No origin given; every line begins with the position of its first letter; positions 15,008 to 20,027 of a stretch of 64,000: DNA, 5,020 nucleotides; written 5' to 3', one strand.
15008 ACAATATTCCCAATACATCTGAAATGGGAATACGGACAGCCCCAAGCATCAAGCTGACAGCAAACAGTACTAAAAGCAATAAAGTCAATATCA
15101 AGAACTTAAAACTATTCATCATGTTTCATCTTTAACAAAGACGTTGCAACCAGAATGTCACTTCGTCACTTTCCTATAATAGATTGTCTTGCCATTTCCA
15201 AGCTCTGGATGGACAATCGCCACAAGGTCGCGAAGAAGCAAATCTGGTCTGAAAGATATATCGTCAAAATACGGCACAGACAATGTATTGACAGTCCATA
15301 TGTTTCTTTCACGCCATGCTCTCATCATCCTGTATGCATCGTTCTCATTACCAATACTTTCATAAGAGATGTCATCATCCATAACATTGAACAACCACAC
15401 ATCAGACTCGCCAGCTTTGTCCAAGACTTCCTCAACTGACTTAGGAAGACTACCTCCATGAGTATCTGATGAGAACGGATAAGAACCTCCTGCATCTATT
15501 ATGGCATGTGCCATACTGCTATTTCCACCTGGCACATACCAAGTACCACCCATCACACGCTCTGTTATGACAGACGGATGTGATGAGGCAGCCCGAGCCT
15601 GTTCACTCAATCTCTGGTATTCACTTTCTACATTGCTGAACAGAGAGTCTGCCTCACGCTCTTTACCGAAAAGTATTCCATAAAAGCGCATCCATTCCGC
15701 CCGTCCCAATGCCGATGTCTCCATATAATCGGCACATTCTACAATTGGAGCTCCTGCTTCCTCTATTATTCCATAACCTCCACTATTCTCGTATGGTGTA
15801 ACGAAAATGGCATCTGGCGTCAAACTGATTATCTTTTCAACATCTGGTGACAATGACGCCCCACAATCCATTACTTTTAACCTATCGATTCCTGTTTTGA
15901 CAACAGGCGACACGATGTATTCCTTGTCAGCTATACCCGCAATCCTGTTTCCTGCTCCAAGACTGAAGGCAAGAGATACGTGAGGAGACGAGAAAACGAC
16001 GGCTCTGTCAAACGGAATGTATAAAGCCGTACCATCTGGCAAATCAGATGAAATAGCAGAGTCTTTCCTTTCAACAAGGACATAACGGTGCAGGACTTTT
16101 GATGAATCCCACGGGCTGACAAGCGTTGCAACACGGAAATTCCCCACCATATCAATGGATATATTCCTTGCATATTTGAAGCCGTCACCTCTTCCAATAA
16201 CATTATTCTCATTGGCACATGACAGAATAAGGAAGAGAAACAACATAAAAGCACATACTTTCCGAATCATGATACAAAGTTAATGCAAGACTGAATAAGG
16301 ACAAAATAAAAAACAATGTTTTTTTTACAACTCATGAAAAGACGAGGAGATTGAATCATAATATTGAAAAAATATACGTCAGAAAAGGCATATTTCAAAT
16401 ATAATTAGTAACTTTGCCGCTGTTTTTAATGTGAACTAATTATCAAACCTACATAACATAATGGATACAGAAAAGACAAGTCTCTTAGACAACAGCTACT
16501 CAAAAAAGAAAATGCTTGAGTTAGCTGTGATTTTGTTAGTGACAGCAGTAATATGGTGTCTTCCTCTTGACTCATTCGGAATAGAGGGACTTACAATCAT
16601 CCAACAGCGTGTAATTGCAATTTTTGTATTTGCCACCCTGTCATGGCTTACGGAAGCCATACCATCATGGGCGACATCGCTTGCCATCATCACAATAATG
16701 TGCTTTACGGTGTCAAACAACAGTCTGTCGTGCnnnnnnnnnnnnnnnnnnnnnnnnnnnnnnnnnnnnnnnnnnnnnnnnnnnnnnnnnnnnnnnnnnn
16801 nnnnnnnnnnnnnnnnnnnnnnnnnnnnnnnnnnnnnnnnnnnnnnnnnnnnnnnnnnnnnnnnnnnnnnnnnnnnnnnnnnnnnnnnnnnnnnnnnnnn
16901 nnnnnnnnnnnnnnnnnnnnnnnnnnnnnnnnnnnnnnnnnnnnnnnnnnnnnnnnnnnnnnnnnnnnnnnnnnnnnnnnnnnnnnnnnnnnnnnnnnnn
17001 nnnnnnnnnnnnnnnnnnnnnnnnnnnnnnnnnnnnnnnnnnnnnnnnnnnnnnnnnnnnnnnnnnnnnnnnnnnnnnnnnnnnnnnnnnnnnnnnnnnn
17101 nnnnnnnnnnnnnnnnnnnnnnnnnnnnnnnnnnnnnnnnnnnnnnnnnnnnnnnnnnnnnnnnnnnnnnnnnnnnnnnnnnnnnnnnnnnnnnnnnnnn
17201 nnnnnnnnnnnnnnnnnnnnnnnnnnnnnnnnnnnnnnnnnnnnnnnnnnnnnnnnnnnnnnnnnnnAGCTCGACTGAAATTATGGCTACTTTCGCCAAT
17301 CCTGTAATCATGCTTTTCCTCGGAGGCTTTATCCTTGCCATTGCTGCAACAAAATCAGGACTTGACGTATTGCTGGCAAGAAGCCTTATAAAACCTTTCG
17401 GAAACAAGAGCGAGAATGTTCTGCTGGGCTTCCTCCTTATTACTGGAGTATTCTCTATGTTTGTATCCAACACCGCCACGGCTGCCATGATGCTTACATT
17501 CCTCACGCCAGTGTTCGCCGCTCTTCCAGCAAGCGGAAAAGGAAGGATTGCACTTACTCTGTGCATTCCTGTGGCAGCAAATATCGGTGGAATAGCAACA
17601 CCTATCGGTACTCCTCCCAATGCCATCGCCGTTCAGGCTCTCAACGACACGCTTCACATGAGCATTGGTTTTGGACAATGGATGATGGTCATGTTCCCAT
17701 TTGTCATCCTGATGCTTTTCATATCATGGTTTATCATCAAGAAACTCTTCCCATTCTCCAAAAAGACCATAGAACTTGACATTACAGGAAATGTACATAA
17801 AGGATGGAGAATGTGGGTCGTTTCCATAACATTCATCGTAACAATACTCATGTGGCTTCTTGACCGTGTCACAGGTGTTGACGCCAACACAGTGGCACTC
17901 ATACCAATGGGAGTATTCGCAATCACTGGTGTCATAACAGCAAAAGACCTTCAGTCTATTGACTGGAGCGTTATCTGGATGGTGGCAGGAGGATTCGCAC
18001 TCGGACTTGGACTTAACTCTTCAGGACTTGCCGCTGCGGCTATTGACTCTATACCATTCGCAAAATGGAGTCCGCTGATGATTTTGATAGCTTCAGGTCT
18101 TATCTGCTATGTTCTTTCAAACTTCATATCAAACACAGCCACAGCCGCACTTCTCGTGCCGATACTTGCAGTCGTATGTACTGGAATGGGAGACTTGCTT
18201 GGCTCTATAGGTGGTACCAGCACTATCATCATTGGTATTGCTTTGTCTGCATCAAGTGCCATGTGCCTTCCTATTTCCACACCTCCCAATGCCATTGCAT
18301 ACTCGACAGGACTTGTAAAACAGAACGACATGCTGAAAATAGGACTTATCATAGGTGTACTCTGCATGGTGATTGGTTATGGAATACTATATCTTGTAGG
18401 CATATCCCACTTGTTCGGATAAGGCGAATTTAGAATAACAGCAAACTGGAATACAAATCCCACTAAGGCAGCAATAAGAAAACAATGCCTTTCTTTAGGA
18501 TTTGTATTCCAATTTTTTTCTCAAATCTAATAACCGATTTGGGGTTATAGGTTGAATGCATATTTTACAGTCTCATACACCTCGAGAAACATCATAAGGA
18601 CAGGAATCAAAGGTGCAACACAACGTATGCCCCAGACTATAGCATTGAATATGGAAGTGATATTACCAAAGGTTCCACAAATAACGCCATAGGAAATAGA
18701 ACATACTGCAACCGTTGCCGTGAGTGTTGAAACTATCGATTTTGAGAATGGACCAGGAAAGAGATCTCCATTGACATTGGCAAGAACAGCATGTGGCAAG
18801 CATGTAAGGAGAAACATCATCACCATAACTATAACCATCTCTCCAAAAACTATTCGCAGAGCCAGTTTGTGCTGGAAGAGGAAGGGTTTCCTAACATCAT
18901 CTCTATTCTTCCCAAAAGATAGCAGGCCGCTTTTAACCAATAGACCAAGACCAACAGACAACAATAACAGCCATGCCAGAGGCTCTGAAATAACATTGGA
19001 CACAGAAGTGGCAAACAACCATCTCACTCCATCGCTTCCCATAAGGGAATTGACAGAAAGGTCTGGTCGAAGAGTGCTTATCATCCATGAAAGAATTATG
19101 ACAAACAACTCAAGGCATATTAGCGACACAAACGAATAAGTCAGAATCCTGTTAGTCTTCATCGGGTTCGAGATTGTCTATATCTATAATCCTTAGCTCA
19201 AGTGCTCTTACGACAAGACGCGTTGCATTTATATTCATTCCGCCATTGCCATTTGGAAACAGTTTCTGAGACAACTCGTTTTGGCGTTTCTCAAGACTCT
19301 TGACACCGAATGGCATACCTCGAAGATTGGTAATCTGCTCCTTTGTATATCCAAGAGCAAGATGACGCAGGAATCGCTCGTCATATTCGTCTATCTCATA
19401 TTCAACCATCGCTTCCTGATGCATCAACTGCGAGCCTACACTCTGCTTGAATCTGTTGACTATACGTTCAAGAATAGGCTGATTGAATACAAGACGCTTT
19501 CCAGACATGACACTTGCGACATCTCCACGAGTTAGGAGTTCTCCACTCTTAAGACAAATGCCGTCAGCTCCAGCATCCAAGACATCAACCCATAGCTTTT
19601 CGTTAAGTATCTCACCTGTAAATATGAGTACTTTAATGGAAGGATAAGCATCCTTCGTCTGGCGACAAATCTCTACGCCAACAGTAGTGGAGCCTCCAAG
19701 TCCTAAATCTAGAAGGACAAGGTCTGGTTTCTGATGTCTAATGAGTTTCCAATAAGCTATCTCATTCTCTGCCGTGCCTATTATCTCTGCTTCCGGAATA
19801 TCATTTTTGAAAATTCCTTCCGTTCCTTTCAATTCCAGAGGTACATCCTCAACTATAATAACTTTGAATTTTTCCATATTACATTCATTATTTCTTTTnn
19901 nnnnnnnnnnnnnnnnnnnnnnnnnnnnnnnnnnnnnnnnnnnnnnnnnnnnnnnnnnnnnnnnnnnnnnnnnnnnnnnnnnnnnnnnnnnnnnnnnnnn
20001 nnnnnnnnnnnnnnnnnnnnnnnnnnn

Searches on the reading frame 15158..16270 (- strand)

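Call 15: search_protein_families(library=pfam, proteins=[window:15158-16270:-], max_evalue=0.00001)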
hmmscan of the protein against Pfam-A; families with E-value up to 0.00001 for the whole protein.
window:15158-16270:- (370 aa): 1 family
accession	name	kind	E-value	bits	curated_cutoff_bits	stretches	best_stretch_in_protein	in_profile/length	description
PF01497.23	Peripla_BP_2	-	1.1e-18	67.9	27.5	1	102-326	13-230/235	Periplasmic binding protein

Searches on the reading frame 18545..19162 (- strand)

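Call 15: search_protein_families(library=pfam, proteins=[window:18545-19162:-], max_evalue=0.00001)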
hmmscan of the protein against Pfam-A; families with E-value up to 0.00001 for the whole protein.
window:18545-19162:- (205 aa): 1 family
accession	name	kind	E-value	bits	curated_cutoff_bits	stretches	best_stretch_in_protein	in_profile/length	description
PF03806.19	ABG_transport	-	1.4e-07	30.6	27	0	98-190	253-345/502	AbgT putative transporter family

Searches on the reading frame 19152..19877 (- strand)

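Call 15: search_protein_families(library=pfam, proteins=[window:19152-19877:-], max_evalue=0.00001)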
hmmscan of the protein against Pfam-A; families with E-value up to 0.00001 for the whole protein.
window:19152-19877:- (241 aa): 2 families
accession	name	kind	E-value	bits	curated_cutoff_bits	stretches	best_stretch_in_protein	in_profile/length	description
PF19355.4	DUF5932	-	5.4e-60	200.5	23.7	1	130-241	1-111/111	Family of unknown function (DUF5932)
PF00072.30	Response_reg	-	3.9e-12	46.8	30.2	1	6-111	1-100/111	Response regulator receiver domain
